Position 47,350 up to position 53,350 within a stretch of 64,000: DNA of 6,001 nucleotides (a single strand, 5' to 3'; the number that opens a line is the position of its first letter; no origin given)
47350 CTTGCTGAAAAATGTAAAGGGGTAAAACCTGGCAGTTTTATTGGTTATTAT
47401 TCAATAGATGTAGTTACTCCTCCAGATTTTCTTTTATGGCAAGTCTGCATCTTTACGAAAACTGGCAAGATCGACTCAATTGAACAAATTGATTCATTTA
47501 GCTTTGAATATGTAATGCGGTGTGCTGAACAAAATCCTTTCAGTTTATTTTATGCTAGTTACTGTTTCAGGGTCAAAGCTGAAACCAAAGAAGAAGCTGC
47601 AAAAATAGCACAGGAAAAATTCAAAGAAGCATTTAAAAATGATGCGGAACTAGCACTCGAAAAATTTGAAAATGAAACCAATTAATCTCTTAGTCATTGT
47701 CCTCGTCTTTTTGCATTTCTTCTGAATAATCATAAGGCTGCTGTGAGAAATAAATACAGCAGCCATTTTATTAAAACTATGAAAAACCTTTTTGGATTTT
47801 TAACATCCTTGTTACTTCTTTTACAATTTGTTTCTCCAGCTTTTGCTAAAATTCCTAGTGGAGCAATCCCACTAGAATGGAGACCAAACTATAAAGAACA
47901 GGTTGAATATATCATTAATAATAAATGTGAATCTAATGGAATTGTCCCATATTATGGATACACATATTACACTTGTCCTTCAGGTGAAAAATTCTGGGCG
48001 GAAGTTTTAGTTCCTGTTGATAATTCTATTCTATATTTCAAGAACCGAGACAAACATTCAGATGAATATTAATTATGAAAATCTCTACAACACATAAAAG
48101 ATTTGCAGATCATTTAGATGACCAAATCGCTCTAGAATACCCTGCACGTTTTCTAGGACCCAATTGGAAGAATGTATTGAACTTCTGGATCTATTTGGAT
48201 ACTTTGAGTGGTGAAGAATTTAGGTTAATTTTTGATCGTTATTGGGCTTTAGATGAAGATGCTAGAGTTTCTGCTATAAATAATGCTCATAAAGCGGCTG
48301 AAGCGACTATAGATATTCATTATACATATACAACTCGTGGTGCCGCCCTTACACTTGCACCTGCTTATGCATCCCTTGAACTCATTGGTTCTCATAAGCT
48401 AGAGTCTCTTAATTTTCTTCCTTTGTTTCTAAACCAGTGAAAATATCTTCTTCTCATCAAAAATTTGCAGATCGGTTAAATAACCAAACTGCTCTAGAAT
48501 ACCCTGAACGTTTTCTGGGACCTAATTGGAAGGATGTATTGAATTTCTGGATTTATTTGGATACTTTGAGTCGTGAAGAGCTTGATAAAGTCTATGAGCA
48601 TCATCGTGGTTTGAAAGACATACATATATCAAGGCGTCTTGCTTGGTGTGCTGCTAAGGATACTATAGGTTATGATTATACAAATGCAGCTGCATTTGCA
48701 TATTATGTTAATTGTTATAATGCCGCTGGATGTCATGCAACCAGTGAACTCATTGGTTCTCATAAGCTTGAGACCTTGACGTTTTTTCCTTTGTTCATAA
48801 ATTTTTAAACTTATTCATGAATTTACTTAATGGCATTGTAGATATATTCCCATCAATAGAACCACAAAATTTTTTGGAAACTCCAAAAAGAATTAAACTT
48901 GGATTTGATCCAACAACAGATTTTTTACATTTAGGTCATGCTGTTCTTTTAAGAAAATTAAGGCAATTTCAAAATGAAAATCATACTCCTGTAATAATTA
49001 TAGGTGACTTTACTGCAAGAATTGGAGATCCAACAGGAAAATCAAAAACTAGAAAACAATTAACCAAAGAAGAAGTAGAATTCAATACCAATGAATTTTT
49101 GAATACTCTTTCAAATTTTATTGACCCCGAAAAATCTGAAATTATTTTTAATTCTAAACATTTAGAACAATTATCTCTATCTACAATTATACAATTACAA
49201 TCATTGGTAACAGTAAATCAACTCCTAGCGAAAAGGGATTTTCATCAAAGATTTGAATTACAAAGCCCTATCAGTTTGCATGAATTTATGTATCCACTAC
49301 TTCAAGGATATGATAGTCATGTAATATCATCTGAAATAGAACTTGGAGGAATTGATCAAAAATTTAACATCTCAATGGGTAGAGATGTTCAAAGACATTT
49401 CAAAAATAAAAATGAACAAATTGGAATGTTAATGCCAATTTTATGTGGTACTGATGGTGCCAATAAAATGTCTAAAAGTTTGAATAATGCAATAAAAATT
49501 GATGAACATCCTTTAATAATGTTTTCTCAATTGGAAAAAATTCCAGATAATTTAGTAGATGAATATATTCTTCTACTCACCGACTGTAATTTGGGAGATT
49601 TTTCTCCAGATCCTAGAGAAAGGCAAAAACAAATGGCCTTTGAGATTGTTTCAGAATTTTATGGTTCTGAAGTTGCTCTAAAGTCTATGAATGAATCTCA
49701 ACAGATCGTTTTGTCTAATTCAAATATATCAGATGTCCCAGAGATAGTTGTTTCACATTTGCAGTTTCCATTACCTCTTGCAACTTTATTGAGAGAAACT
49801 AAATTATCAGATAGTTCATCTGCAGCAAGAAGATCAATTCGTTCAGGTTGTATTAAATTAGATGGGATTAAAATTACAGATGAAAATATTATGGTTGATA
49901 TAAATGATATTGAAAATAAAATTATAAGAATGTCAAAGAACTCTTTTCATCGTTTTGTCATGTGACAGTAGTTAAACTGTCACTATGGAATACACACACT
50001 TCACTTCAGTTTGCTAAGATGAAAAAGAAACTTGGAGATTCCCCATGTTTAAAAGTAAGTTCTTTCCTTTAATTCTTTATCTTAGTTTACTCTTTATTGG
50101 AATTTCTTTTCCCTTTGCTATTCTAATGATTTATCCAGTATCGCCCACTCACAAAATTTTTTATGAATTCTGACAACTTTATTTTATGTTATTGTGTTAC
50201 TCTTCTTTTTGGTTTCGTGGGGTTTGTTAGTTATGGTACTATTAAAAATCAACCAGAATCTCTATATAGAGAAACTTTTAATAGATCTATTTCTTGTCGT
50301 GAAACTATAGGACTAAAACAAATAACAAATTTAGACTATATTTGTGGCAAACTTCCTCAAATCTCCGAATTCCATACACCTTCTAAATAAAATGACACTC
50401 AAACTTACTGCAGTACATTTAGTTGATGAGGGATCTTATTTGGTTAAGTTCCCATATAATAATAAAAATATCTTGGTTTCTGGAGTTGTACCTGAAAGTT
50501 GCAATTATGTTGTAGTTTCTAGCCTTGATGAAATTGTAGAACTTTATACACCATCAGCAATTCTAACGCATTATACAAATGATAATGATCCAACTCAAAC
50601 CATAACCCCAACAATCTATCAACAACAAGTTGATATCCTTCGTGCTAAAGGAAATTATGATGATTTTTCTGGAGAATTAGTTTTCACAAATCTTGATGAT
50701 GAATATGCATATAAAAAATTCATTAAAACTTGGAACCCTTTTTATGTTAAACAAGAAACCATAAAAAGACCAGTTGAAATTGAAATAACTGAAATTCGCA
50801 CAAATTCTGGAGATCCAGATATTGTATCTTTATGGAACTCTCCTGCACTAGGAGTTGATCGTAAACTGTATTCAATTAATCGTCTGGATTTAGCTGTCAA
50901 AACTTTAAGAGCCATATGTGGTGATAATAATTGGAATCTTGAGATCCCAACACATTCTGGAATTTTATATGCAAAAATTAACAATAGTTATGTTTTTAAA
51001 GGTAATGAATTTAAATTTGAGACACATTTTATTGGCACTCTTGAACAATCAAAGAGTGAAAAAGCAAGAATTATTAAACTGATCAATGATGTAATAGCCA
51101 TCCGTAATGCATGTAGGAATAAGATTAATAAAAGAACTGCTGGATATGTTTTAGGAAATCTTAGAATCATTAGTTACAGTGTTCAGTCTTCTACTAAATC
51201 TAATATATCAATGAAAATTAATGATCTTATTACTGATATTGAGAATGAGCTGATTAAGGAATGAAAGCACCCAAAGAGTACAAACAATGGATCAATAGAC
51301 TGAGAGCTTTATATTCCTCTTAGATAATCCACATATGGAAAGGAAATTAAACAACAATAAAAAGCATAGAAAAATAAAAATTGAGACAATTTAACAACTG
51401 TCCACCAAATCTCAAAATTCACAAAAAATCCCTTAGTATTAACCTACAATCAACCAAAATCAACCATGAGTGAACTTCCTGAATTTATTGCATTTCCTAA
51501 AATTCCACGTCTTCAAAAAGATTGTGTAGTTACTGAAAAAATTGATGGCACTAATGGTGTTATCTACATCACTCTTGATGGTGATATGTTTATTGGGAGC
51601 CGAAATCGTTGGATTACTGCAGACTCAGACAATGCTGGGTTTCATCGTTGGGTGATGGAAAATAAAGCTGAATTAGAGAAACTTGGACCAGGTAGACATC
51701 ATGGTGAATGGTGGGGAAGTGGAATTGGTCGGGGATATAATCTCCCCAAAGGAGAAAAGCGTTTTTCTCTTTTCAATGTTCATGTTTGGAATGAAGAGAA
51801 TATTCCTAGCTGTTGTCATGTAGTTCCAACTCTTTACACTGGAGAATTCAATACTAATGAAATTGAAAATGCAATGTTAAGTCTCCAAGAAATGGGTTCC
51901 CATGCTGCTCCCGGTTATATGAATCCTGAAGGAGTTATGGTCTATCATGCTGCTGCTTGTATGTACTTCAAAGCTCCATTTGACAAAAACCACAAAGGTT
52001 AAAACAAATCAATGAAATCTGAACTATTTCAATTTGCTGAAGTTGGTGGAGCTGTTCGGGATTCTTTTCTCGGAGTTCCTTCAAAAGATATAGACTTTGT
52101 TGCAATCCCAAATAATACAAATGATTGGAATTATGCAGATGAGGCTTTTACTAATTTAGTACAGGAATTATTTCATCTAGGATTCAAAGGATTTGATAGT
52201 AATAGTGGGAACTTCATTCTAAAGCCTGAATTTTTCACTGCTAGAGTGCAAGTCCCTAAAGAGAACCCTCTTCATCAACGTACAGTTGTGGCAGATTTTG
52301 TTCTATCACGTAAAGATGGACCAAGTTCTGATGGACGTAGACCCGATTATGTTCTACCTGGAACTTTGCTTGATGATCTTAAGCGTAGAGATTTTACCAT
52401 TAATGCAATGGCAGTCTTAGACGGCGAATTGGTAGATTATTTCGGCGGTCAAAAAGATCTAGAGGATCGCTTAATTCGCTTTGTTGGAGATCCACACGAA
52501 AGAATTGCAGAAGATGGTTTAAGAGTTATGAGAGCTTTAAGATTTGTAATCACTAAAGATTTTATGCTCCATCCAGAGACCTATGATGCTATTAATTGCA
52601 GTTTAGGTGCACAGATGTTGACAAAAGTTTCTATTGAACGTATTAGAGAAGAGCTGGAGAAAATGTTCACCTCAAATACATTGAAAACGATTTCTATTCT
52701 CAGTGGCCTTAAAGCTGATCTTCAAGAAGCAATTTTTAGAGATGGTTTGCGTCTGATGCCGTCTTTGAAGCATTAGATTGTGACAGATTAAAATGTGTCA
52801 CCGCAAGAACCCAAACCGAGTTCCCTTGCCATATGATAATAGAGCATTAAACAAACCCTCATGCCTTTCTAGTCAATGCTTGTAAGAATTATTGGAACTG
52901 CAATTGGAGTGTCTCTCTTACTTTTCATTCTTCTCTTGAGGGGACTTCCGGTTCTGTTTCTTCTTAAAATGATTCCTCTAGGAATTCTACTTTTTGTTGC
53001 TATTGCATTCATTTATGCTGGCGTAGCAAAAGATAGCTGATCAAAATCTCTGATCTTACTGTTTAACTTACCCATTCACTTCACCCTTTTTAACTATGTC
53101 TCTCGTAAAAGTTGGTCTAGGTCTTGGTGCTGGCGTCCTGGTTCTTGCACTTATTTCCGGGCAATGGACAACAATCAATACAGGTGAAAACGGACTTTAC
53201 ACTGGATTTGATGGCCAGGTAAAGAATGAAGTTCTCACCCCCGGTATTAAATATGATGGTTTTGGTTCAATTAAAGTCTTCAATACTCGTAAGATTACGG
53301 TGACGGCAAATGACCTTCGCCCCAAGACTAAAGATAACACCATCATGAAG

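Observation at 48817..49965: Phage-encoded full-length class I tyrosyl-tRNA synthetase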

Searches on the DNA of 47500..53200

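Call 99: search_rna_families(source=window, start=47500, end=53200, threshold=evalue, max_evalue=0.5)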
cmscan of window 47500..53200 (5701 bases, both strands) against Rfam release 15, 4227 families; matches with E-value up to 0.5: 0.
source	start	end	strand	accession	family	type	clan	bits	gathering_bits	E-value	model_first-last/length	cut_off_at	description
